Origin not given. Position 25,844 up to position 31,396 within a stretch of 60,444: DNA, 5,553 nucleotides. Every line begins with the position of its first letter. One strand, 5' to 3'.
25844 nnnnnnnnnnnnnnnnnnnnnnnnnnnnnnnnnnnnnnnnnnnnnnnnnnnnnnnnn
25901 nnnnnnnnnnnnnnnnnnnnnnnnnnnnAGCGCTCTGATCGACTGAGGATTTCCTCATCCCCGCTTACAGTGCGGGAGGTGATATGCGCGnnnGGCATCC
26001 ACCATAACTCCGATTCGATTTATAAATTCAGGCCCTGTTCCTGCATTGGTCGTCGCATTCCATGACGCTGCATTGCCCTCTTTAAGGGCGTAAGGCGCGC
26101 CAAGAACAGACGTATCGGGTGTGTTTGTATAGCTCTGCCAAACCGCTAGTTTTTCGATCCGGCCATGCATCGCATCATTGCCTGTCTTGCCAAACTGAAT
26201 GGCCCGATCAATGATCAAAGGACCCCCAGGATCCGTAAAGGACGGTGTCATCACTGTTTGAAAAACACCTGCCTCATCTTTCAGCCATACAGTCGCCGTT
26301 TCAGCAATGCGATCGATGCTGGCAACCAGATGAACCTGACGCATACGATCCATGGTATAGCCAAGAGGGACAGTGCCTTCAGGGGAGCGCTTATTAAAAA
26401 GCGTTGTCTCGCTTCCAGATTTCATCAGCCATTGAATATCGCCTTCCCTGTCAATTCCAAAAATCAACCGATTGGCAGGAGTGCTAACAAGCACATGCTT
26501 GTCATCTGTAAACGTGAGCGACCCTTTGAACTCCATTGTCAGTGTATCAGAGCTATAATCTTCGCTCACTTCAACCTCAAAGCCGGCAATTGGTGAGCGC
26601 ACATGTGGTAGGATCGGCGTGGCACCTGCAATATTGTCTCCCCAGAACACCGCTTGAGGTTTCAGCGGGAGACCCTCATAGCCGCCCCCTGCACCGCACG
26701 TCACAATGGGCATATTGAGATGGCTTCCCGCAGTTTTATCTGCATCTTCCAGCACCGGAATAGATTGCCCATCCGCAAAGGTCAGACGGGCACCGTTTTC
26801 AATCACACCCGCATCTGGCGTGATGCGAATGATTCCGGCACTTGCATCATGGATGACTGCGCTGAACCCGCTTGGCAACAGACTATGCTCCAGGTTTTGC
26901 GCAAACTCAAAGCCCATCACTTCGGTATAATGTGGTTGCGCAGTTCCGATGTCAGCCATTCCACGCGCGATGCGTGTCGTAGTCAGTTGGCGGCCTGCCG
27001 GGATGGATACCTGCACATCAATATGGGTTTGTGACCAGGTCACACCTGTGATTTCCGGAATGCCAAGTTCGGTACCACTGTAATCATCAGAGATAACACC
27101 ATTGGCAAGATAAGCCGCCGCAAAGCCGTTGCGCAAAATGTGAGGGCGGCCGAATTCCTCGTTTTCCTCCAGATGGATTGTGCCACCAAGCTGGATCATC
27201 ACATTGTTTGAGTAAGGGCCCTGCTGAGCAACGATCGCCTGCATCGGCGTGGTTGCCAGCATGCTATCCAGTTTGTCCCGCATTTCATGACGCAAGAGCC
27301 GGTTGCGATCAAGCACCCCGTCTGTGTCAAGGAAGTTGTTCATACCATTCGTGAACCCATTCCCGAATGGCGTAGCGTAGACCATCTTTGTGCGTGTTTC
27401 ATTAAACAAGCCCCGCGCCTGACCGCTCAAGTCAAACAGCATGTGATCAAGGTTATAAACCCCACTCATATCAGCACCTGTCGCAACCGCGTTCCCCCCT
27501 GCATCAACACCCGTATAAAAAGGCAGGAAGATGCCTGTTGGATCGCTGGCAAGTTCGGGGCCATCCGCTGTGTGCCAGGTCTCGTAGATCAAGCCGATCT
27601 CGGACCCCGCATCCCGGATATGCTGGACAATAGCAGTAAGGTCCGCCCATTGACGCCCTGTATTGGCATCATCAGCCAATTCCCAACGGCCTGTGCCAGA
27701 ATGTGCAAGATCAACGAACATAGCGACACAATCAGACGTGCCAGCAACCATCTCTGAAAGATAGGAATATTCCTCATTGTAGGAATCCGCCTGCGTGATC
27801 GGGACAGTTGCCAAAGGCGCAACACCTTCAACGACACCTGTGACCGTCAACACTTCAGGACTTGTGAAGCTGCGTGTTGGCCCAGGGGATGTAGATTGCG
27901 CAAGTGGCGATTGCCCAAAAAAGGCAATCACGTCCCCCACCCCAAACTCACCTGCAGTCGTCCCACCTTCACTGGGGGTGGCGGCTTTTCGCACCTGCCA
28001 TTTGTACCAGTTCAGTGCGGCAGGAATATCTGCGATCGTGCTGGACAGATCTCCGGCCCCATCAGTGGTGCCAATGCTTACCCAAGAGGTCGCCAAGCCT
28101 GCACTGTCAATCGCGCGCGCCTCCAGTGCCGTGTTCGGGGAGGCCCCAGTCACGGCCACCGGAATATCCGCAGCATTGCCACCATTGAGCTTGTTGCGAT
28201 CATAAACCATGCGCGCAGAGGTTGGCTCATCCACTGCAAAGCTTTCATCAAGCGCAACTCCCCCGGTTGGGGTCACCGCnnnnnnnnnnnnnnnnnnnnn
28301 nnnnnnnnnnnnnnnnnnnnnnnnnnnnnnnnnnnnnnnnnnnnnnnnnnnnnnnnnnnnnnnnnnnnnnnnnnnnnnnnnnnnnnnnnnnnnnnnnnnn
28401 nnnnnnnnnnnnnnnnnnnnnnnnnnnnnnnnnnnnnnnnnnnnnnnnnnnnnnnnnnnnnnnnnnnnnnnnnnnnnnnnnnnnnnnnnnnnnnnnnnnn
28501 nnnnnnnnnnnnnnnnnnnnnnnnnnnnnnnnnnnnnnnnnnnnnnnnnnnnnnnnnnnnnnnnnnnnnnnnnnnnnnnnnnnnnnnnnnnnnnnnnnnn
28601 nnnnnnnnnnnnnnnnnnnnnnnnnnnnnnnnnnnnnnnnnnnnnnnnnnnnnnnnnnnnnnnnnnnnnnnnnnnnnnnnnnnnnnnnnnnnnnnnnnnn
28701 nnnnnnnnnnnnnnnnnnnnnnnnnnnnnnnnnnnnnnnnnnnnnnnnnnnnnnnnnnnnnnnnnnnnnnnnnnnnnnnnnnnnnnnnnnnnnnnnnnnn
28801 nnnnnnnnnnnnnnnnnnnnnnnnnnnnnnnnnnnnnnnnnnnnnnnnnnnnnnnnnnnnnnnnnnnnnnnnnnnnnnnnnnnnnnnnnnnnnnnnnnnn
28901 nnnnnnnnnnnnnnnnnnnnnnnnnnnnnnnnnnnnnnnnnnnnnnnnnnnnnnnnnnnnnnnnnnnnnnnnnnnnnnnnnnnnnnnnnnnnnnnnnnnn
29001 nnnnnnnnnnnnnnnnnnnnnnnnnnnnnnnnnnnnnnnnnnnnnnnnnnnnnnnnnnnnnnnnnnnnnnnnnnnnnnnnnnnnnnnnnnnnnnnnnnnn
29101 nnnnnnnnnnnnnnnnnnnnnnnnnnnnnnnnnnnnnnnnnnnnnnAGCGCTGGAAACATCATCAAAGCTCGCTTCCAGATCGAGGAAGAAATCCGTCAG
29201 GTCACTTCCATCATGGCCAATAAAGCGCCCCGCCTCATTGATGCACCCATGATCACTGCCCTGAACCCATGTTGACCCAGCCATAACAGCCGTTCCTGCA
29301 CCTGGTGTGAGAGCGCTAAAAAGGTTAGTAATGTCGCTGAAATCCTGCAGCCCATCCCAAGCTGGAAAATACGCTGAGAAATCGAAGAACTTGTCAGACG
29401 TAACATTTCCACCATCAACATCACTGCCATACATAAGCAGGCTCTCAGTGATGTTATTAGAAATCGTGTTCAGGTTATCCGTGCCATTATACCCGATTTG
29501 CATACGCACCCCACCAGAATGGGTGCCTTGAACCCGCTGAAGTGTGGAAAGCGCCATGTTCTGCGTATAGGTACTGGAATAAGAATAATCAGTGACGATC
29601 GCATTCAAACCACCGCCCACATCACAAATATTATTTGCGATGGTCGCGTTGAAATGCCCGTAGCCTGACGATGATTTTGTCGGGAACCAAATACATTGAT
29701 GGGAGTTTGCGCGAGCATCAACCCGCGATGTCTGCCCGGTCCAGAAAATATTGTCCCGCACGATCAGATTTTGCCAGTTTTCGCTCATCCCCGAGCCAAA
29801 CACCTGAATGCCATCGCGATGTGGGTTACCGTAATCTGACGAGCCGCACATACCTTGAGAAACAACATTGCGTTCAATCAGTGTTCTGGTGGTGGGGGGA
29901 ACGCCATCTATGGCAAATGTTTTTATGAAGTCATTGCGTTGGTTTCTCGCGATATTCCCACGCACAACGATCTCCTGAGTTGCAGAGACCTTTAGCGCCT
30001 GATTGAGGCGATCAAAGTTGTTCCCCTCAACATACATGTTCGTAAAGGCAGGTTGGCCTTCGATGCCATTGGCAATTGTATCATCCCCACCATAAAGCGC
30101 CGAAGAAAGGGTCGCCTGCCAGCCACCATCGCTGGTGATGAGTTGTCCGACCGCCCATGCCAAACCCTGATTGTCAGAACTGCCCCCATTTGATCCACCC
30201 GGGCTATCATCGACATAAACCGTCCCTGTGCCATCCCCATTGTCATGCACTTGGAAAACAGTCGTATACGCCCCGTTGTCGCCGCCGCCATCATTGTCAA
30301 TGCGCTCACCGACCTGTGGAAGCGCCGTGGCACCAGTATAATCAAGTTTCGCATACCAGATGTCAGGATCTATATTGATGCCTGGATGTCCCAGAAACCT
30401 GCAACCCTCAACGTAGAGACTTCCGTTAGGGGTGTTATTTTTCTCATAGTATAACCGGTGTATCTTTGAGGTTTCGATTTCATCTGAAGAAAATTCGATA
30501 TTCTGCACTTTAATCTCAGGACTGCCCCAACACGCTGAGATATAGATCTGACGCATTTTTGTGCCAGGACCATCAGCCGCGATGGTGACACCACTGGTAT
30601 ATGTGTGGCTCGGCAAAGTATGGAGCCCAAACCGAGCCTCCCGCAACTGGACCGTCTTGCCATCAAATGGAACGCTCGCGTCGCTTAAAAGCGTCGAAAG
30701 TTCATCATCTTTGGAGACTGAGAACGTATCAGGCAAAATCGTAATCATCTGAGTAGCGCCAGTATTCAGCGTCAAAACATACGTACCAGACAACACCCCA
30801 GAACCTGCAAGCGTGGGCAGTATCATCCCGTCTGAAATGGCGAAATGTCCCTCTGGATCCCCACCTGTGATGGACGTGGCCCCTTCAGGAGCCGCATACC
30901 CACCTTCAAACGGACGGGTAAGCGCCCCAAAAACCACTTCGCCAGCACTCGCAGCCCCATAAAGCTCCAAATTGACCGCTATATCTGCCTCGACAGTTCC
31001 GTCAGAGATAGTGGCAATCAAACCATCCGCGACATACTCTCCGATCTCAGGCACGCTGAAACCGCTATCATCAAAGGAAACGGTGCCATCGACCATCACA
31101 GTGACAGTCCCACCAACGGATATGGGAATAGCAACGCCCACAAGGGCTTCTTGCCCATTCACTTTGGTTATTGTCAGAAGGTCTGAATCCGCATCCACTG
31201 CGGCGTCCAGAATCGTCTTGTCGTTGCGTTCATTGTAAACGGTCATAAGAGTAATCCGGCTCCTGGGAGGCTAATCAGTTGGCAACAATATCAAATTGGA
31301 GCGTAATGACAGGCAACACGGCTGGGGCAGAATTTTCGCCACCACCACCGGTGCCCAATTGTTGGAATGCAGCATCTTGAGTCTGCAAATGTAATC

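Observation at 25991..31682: GTA/phage head-spike-like operon (85-aa spike-base-like protein + 46-aa ORF + 1751-aa multi-enzyme fibre) embedded in the exopolysaccharide locus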

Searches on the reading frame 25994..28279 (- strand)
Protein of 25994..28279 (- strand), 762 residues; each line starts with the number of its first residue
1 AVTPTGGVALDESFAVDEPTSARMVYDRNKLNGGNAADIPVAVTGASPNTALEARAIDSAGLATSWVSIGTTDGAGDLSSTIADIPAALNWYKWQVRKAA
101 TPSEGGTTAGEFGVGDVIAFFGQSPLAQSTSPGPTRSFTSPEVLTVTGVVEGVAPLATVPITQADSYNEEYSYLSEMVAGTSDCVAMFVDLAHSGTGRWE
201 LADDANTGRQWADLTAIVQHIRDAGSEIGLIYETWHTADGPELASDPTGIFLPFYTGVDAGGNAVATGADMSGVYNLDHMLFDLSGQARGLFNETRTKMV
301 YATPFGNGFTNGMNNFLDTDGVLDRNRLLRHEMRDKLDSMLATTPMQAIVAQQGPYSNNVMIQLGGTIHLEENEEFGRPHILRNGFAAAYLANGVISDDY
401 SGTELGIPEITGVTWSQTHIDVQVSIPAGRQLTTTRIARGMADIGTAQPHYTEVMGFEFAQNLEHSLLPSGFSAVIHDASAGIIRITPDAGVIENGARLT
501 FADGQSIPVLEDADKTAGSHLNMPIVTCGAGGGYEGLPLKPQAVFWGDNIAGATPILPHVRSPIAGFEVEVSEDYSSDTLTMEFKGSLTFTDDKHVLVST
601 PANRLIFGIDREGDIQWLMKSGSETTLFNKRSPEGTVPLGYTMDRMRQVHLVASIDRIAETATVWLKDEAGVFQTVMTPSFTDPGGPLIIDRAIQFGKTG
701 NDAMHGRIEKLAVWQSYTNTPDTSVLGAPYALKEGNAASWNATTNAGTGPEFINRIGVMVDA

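Call 54: predict_structure(alignment_id=A3)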
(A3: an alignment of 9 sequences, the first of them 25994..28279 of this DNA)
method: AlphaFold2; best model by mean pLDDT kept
length: 762 residues; sequences in the alignment: 9
mean_pLDDT: 70.9   pTM: 0.59
mean pLDDT of the five models: 70.9, 68.3, 65.8, 62.1, 60.4
residues with pLDDT >= 90: 105; 70-90: 348; 50-70: 180; < 50: 129
segments of 3 or more residues with pLDDT < 50: 1-7, 125-132, 304-324, 355-377, 447-453, 465-469, 502-521, 530-533, 535-542, 552-565, 642-644, 758-762
pLDDT, mean of each block of 10 residues (from residue 1): 41 71 85 86 88 88 88 90 89 88 78 89 52 59 78 66 64 76 86 65 72 84 90 69 78 91 90 88 86 88 46 35 49 69 88 52 35 45 73 72 61 80 75 63 49 56 51 75 79 71 36 36 57 45 61 46 54 87 82 76 81 81 82 73 62 92 88 90 77 76 68 91 89 71 59 56 37
secondary structure, 60 per line:
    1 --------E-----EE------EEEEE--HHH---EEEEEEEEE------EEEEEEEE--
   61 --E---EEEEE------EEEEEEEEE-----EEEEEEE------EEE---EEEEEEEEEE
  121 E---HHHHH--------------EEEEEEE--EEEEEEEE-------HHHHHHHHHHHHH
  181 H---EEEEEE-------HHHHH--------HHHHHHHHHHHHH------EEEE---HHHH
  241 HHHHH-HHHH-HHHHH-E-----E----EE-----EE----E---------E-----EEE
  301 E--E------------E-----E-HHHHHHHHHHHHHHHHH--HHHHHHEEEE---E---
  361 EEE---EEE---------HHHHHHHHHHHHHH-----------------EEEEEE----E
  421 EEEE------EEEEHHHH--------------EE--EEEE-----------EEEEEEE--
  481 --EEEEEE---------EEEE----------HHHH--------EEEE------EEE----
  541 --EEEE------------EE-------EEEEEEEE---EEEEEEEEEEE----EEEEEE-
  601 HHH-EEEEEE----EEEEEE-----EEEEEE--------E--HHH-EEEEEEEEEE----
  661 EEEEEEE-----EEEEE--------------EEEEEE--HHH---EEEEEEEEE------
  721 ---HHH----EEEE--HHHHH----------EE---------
elements in order (helices of 4 or more, strands of 3 or more residues): E23-27 E36-44 E51-58 E67-71 E78-86 E92-98 E105-107 E111-121 H125-129 E144-150 E153-160 H168-181 E185-190 H198-202 H211-223 E230-233 H237-245 H247-250 H252-256 E298-301 H325-341 H344-349 E350-353 E361-363 E367-369 H379-392 E410-415 E420-424 E431-434 H435-438 E457-460 E472-478 E483-488 E498-501 H512-515 E524-527 E534-536 E543-546 E568-575 E579-589 E594-599 E605-610 E615-620 E626-631 E647-656 E661-667 E673-677 E692-697 E706-714 E731-734 H737-741

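Call 58: fold_search(model_id=the predicted structure, library=pdb)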
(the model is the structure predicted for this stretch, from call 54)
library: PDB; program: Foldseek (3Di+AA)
matches with E <= 10: 1644; with E <= 0.001: 39
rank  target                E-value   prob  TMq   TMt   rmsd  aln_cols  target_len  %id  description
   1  8f9q_A                4.4e-10  1.00  0.27  0.38  12.9       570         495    8  Guinea pig sialic acid esterase (SIAE) (released 2024-05-29)
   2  8f9p_A                9.1e-10  1.00  0.29  0.41  12.9       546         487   10  Dog sialic acid esterase (SIAE) inactive mutant S128A (released 2024-05-29)
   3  8f9o_A                2.5e-09  1.00  0.29  0.41  13.1       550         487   10  Dog sialic acid esterase (SIAE) (released 2024-05-29)
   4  8f9r_A                4.0e-09  1.00  0.28  0.39  13.2       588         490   10  Rabbit sialic acid esterase (SIAE) (released 2024-05-29)
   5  4dqa                  3.0e-07  1.00  0.16  0.33  19.8       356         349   10  Crystal structure of a putative carbohydrate binding protein (BACOVA_03559) from Bacteroides ovatus ATCC 8483 at 1.50 A  (released 2012-03-21)
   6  4pbp_A                1.0e-06  1.00  0.16  0.54   3.9       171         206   13  crystal structure of zebrafish short-chain pentraxin protein (released 2015-03-25)
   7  9k6n_B                1.7e-06  1.00  0.17  0.56   3.7       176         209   15  Pentraxin Domain of PTX3 Tetramer (released 2025-10-22)
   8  3flp_A                1.9e-06  1.00  0.17  0.53   7.7       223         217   12  Crystal structure of native heptameric SAP-like pentraxin from Limulus polyphemus (released 2009-01-20)
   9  8a7d_C                3.1e-06  1.00  0.17  0.14   7.7       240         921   12  Partial dimer complex of PAPP-A and its inhibitor STC2 (released 2022-11-02)
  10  6er4_A                3.4e-06  1.00  0.16  0.57   8.8       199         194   15  Ruminococcus gnavus IT-sialidase CBM40 bound to alpha2,6 sialyllactose (released 2018-05-02)
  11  2vw0                  4.3e-06  1.00  0.17  0.20  12.0       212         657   14  Crystal structure of the NanB sialidase from Streptococcus pneumoniae (released 2008-06-24)
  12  6er4_B                5.0e-06  1.00  0.16  0.58   8.8       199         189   14  Ruminococcus gnavus IT-sialidase CBM40 bound to alpha2,6 sialyllactose (released 2018-05-02)
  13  8hgh_A                5.0e-06  1.00  0.18  0.10   6.9       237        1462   11  Structure of 2:2 PAPP-A.STC2 complex (released 2023-01-11)
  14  3bga_B                1.5e-05  0.96  0.23  0.19  16.9       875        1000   10  Crystal structure of beta-galactosidase from Bacteroides thetaiotaomicron VPI-5482 (released 2007-12-11)
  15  4xmi                  2.0e-05  1.00  0.16  0.19   7.6       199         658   13  Crystal structure of the K499G mutant of NanB sialidase from Streptococcus pneumoniae (released 2016-01-13)
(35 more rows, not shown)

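Call 99: fold_search(model_id=the predicted structure, library=viral)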
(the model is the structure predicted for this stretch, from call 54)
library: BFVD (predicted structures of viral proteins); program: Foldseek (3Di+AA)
matches with E <= 10: 1059; with E <= 0.001: 86
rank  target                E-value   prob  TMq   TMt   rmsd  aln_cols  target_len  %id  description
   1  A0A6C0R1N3            6.5e-12  1.00  0.26  0.24  35.0       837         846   12  PKD/Chitinase domain-containing protein [Alteromonas phage vB_AmeM_PT11-V22]
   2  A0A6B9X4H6            8.7e-08  0.99  0.18  0.15  26.3       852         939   11  BIG2 domain-containing protein [Escherichia phage alia]
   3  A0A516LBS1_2          3.7e-07  1.00  0.16  0.11  13.7       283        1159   11  (no name in the UniProt tables at hand)
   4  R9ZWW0                6.4e-07  1.00  0.18  0.21  24.3       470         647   11  Structural protein [Cellulophaga phage phi17:2]
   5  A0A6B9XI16            1.1e-06  0.99  0.16  0.17  25.9       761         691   10  SGNH hydrolase-type esterase domain-containing protein [Escherichia phage anhysbys]
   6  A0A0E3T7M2            1.2e-06  1.00  0.16  0.15  19.9       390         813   12  Uncharacterized protein [Bacillus phage Stills]
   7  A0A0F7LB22            1.4e-06  1.00  0.14  0.33  14.8       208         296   10  LamG-like jellyroll fold domain-containing protein [uncultured marine virus]
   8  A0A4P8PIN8            1.8e-06  1.00  0.21  0.22  22.6       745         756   12  Fiber 4 [White sturgeon adenovirus 1]
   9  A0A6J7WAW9            2.5e-06  1.00  0.21  0.49   8.6       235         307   15  Uncharacterized protein [uncultured Caudovirales phage]
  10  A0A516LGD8            2.5e-06  1.00  0.19  0.16  16.5       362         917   11  (no name in the UniProt tables at hand)
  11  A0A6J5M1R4            3.4e-06  1.00  0.19  0.15   5.5       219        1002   14  Uncharacterized protein [uncultured Caudovirales phage]
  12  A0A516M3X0            4.9e-06  1.00  0.20  0.49   4.9       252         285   12  (no name in the UniProt tables at hand)
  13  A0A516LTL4            4.9e-06  1.00  0.17  0.45  15.1       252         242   12  (no name in the UniProt tables at hand)
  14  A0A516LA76            5.5e-06  1.00  0.20  0.16  19.4       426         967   10  (no name in the UniProt tables at hand)
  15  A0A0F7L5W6            5.8e-06  1.00  0.20  0.18   4.1       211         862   10  Uncharacterized protein [uncultured marine virus]
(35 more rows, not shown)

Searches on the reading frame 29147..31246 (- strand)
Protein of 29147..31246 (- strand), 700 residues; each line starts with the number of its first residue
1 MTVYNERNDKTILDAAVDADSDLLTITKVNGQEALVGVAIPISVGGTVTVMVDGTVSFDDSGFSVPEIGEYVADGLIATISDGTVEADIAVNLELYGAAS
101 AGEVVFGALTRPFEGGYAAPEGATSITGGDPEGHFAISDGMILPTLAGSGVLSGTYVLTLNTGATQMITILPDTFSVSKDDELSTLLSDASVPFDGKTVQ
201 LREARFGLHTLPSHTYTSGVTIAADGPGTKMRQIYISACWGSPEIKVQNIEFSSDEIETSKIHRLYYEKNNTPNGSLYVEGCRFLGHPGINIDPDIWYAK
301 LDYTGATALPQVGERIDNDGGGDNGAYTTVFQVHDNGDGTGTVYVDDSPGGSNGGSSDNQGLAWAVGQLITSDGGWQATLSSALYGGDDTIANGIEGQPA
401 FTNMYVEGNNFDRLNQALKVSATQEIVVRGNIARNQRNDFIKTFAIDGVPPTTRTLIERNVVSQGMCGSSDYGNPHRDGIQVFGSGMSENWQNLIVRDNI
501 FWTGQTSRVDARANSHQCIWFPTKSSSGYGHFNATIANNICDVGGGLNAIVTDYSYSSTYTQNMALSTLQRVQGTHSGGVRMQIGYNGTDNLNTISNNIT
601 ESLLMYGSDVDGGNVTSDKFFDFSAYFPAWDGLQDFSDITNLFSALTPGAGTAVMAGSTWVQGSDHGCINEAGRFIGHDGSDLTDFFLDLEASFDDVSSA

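Call 52: predict_structure(alignment_id=A2)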
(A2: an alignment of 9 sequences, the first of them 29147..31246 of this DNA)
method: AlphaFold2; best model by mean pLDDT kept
length: 700 residues; sequences in the alignment: 9
mean_pLDDT: 74.3   pTM: 0.73
mean pLDDT of the five models: 74.3, 71.3, 69.2, 69.1, 68.9
residues with pLDDT >= 90: 198; 70-90: 289; 50-70: 72; < 50: 141
segments of 3 or more residues with pLDDT < 50: 1-101, 289-297, 349-361, 466-475, 608-610, 697-700
pLDDT, mean of each block of 10 residues (from residue 1): 33 36 37 34 35 37 31 32 36 30 73 68 87 85 79 87 86 88 88 87 91 92 88 93 95 74 89 94 74 47 90 77 65 82 67 42 75 89 63 84 96 86 95 83 87 96 59 55 83 94 64 76 77 94 84 89 90 80 79 88 67 79 92 77 91 78 83 91 93 58
secondary structure, 60 per line:
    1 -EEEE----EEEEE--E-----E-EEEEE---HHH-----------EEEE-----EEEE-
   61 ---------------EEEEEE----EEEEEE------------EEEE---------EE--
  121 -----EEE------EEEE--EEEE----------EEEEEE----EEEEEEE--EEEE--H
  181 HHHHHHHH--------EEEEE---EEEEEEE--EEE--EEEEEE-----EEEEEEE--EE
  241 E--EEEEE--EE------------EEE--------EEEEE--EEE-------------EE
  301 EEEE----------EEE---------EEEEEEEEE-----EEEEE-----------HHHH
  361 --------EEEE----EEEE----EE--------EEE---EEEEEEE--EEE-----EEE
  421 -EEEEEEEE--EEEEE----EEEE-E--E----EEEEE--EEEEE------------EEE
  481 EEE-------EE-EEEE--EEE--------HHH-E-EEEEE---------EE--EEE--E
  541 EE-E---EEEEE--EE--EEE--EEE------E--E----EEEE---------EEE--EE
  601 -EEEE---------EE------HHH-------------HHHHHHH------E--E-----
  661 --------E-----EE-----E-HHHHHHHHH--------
elements in order (helices of 4 or more, strands of 3 or more residues): E2-5 E10-14 E25-29 E47-50 E56-59 E76-81 E86-91 E104-107 E126-128 E135-138 E141-144 E155-160 E165-171 E174-177 H180-188 E197-201 E205-211 E214-216 E219-224 E230-236 E239-241 E244-248 E265-267 E276-280 E283-285 E299-304 E315-317 E327-335 E341-345 H357-360 E369-372 E377-380 E395-397 E401-407 E410-412 E418-420 E422-429 E432-436 E441-444 E454-458 E461-465 E478-483 E494-497 E500-502 E517-521 E535-537 E540-542 E548-552 E559-561 E564-566 E581-584 E594-596 E602-605 H639-645 H684-692

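Call 57: fold_search(model_id=the predicted structure, library=pdb)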
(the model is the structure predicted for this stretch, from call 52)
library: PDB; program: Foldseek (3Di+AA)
matches with E <= 10: 309; with E <= 0.001: 33
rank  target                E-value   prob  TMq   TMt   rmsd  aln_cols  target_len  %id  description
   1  9bev_A                1.3e-06  1.00  0.22  0.26  18.1       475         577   12  Structure of GH110A in complex with a lambda-carrageenan oligosaccharide (released 2025-08-27)
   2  9beh_A                2.6e-06  1.00  0.23  0.27  17.2       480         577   11  Structure of GH110A in complex with galactose-6-sulfate (released 2025-08-27)
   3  8yk2_A                6.0e-06  1.00  0.24  0.26  20.4       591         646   14  Blood group B alpha-1,3-galactosidase AgaBb from Bifidobacterium bifidum, construct T7-tag_24-700 (released 2024-07-10)
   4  9i4f_A                7.5e-06  1.00  0.18  0.21  16.9       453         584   11  Blood Type B-converting alpha-1,3-galactosidase PpaGal from Pedobacter panaciterrae in its apo form (released 2025-03-12)
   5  6a40_A                2.4e-05  1.00  0.27  0.35  10.0       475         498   11  complex structure of Alginate lyase AlyF-OU02 with G4 (released 2019-05-01)
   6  9beu_A                2.8e-05  1.00  0.24  0.28  18.3       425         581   12  Structure of GH110B in complex with a lambda-carrageenan oligosaccharide (released 2025-08-27)
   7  5z9t_A                3.8e-05  1.00  0.26  0.35   9.0       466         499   11  a new PL6 alginate lyase complex with trisaccharide (released 2019-03-27)
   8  7w1c_C                4.4e-05  0.94  0.17  0.18  20.1       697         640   10  Crystal structure of Klebsiella pneumoniae K1 capsule-specific polysaccharide lyase in a P1 crystal form (released 2022-05-18)
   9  8yk1_A                7.0e-05  1.00  0.18  0.16  19.7       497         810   12  Blood group B alpha-1,3-galactosidase AgaBb from Bifidobacterium bifidum, construct 23-844 (released 2024-07-10)
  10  7jwf_A                7.7e-05  1.00  0.23  0.26  18.1       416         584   12  Crystal structure of PdGH110B D344N in complex with alpha-(1,3)-galactobiose (released 2020-11-04)
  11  7o78_A                9.8e-05  1.00  0.25  0.33  15.9       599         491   13  Structure of the PL6 family chondroitinase B from Pseudopedobacter saltans, Pedsa3807 (released 2021-07-28)
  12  1ofm_A                9.8e-05  1.00  0.24  0.31  16.6       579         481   12  CRYSTAL STRUCTURE OF CHONDROITINASE B COMPLEXED TO CHONDROITIN 4-SULFATE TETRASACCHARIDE (released 2004-04-19)
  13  7w1c_B                1.0e-04  0.77  0.14  0.15  18.3       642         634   10  Crystal structure of Klebsiella pneumoniae K1 capsule-specific polysaccharide lyase in a P1 crystal form (released 2022-05-18)
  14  7jw4_A                1.3e-04  1.00  0.22  0.26  17.8       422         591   11  Crystal structure of PdGH110B in complex with D-galactose (released 2020-11-04)
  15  1dbg_A                1.3e-04  1.00  0.24  0.33  14.2       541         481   12  CRYSTAL STRUCTURE OF CHONDROITINASE B (released 2000-01-12)
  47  1tsp                  5.1e-03  0.97  0.25  0.30  11.4       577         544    9  CRYSTAL STRUCTURE OF P22 TAILSPIKE PROTEIN: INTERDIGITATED SUBUNITS IN A THERMOSTABLE TRIMER (released 1995-09-15)
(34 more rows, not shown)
